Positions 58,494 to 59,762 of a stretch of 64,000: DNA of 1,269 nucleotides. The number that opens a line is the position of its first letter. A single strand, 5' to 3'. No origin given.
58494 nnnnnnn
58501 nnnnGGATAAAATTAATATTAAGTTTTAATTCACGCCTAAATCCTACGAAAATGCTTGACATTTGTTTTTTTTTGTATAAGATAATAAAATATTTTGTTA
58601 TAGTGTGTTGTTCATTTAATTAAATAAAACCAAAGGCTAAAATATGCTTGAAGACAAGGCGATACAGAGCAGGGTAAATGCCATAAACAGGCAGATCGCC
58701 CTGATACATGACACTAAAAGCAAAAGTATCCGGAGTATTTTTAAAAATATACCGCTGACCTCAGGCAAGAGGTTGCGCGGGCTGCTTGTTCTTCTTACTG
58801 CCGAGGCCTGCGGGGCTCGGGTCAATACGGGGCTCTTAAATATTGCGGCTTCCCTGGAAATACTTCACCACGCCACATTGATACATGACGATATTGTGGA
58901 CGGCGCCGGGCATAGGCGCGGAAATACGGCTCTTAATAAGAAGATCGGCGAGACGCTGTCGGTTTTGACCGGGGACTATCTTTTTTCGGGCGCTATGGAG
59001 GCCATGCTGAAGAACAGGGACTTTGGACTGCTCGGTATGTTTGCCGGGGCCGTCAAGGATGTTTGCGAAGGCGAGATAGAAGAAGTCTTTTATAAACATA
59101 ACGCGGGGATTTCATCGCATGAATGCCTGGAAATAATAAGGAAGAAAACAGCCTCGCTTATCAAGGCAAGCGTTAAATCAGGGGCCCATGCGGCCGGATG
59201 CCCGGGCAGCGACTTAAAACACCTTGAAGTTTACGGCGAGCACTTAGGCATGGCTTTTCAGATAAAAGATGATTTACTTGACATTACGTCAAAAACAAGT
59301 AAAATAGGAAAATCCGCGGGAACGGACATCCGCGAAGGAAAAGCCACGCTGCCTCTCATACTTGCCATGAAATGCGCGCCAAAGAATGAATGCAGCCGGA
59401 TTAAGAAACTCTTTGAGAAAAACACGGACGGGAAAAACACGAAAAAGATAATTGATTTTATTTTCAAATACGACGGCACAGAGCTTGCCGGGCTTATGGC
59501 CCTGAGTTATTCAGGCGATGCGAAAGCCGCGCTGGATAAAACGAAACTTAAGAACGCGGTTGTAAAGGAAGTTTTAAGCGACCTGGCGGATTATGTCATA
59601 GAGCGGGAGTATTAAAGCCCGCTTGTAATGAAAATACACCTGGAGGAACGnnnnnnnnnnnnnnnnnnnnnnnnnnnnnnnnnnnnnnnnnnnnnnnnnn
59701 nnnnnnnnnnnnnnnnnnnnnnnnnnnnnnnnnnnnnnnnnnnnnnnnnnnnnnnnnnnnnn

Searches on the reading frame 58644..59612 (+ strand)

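Call 60: search_protein_families(library=pfam, proteins=[window:58644-59612:+], max_evalue=0.001)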
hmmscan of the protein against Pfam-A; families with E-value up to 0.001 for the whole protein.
window:58644-59612:+ (323 aa): 1 family
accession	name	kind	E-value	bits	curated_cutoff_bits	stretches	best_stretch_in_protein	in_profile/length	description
PF00348.22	polyprenyl_synt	-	1.9e-64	217.8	27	1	28-269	3-247/251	Polyprenyl synthetase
